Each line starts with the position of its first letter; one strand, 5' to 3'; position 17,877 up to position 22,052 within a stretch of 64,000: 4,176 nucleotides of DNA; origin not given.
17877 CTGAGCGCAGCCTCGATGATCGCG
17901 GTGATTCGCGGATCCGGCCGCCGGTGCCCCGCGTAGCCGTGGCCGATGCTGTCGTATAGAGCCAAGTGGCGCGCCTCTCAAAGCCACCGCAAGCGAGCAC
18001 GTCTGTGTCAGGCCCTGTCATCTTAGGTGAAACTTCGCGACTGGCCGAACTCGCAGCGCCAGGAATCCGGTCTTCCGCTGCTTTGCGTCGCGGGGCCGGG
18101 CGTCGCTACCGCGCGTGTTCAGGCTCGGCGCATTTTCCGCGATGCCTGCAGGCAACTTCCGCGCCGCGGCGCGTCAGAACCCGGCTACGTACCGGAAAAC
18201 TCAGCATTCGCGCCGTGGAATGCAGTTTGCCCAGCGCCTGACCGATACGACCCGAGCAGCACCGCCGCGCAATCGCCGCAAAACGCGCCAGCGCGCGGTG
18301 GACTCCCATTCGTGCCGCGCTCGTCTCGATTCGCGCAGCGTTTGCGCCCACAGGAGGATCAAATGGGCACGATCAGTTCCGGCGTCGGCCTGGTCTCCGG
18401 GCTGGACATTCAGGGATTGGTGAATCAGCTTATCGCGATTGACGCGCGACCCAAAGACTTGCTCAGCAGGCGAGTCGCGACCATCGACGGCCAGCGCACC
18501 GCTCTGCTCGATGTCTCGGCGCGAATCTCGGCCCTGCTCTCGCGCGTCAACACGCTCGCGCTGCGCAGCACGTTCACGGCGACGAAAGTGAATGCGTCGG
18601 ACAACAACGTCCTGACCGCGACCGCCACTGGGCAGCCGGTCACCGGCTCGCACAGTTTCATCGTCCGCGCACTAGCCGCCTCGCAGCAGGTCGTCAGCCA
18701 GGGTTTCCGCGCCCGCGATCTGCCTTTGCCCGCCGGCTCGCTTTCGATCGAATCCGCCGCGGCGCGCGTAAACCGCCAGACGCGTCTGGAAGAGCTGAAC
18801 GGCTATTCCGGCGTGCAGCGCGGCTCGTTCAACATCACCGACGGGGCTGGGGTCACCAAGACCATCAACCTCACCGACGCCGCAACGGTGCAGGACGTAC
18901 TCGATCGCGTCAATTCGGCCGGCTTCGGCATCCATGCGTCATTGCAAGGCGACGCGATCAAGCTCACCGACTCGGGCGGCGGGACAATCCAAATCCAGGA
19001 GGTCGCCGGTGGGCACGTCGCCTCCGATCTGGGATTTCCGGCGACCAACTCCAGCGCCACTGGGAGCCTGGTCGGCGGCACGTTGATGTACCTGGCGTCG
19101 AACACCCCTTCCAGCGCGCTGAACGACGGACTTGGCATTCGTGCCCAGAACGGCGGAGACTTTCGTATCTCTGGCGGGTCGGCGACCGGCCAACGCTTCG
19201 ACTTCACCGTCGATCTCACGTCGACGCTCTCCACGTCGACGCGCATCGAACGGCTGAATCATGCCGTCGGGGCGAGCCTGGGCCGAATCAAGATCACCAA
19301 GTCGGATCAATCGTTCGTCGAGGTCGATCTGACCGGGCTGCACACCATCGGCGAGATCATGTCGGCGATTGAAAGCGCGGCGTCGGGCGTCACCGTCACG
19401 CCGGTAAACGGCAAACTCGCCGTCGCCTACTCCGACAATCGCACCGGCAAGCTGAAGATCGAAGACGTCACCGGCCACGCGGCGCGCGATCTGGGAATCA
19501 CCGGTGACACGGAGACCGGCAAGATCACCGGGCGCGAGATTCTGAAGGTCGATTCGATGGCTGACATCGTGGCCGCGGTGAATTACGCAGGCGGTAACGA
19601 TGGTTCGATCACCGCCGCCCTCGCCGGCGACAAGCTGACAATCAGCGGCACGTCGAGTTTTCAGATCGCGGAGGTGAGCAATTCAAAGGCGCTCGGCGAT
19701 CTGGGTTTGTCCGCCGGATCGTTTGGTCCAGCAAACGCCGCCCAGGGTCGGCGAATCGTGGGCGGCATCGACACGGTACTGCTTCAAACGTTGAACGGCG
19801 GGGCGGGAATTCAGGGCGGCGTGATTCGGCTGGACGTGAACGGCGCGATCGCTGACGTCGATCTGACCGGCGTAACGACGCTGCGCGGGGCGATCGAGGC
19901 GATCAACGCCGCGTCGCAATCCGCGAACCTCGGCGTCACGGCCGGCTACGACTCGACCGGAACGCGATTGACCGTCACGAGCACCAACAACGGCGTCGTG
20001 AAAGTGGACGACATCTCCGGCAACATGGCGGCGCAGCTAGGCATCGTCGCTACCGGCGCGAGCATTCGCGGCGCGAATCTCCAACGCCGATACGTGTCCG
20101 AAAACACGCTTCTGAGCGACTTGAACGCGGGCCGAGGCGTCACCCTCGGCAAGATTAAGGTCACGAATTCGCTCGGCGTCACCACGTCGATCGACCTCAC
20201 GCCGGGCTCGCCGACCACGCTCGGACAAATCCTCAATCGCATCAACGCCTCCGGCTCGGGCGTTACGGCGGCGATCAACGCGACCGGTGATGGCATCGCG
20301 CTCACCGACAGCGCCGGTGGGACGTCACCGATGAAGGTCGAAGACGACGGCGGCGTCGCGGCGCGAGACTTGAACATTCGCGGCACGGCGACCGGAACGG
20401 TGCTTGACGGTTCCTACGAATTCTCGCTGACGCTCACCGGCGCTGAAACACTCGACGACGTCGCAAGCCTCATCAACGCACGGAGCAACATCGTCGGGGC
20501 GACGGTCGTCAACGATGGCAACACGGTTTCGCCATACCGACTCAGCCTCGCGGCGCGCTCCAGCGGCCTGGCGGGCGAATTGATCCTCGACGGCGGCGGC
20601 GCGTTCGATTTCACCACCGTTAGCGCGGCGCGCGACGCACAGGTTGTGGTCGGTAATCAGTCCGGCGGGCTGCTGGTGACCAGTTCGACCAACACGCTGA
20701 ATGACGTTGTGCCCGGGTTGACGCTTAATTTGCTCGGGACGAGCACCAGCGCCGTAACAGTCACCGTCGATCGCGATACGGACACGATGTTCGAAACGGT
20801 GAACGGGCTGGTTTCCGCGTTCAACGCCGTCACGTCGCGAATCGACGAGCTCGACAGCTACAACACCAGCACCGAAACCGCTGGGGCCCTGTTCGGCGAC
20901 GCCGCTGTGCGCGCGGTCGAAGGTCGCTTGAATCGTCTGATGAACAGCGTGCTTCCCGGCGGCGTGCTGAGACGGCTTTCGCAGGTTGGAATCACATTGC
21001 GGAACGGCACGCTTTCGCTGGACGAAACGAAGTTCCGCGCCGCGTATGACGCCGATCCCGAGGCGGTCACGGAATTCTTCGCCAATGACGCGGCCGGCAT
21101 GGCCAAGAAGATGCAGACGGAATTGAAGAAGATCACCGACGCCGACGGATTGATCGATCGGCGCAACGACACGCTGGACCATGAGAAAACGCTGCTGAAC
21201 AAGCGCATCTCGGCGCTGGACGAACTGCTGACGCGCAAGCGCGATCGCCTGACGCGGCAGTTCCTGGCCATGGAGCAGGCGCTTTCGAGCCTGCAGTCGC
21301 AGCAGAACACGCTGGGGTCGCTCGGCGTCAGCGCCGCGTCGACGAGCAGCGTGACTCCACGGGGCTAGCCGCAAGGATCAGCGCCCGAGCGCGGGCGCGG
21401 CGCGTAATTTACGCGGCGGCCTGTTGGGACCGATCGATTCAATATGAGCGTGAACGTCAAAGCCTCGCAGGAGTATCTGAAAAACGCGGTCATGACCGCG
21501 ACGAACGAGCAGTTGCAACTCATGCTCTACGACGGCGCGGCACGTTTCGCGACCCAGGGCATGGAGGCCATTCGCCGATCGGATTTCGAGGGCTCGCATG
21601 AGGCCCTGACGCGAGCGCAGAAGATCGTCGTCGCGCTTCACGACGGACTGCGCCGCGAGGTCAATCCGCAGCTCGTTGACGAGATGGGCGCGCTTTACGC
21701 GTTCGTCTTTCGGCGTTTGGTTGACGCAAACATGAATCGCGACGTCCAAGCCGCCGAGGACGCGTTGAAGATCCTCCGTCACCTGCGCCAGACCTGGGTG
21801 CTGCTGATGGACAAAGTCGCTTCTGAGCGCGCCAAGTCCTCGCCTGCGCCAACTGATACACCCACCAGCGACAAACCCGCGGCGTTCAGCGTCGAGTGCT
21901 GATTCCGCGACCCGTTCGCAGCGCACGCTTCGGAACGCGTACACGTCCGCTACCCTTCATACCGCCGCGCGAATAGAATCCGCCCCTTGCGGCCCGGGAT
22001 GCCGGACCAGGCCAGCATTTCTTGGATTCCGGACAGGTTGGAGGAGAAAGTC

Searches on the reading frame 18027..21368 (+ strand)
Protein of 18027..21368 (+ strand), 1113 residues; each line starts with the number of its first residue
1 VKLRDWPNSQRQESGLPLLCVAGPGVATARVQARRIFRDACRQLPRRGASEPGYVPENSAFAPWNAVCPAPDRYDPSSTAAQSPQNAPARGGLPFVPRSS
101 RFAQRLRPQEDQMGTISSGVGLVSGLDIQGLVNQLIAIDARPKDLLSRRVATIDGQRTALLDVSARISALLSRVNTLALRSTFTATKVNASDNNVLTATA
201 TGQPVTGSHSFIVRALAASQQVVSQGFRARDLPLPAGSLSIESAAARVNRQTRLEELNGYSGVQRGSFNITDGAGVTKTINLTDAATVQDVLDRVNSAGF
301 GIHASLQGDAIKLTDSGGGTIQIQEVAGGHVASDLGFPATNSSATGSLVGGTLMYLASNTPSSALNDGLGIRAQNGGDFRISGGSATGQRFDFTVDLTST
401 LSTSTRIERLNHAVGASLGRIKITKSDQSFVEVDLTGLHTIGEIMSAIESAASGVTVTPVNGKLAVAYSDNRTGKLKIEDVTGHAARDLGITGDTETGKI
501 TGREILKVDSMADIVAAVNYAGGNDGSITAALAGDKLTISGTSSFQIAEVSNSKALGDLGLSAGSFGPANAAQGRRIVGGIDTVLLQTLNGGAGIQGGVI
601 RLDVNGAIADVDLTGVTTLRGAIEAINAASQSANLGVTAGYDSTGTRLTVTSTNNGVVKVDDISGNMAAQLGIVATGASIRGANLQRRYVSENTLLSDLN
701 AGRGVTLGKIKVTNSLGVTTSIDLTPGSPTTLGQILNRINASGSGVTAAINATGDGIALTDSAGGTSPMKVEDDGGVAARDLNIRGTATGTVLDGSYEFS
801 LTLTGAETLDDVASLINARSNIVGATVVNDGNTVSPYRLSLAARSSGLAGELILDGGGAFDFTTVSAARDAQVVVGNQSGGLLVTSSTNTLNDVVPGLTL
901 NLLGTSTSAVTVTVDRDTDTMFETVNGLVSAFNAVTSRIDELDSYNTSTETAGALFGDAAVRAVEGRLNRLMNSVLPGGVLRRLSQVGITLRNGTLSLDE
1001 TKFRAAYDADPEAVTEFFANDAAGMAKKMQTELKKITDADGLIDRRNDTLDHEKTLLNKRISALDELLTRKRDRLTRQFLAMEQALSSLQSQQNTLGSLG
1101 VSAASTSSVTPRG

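Call 83: search_protein_families(library=pfam, proteins=[window:18027-21368:+], max_evalue=0.00001)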
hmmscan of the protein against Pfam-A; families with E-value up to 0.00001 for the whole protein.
window:18027-21368:+ (1113 aa): 3 families
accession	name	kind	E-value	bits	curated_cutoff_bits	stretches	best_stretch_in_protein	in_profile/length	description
PF07195.17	FliD_C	-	1e-45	156.4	25.4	1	868-1090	1-235/236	Flagellar hook-associated protein 2 C-terminus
PF02465.23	FliD_N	-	1.6e-17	64.3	24.8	1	124-220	1-97/97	Flagellar hook-associated protein 2 N-terminus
PF07196.18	Flagellin_IN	-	6.4e-09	36.3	22.7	0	605-654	7-55/55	Flagellin hook IN motif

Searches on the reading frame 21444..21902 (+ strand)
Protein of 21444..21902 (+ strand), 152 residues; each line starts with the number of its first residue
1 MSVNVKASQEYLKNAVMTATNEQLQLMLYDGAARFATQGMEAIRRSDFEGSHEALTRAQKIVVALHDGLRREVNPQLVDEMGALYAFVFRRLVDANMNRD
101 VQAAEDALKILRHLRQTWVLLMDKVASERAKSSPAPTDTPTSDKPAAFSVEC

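Call 83: search_protein_families(library=pfam, proteins=[window:21444-21902:+], max_evalue=0.00001)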
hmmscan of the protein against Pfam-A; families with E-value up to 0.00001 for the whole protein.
window:21444-21902:+ (152 aa): 1 family
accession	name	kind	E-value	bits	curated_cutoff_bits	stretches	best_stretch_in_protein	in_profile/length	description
PF02561.19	FliS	-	8.2e-30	103.9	26.7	1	9-119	2-112/115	Flagellar protein FliS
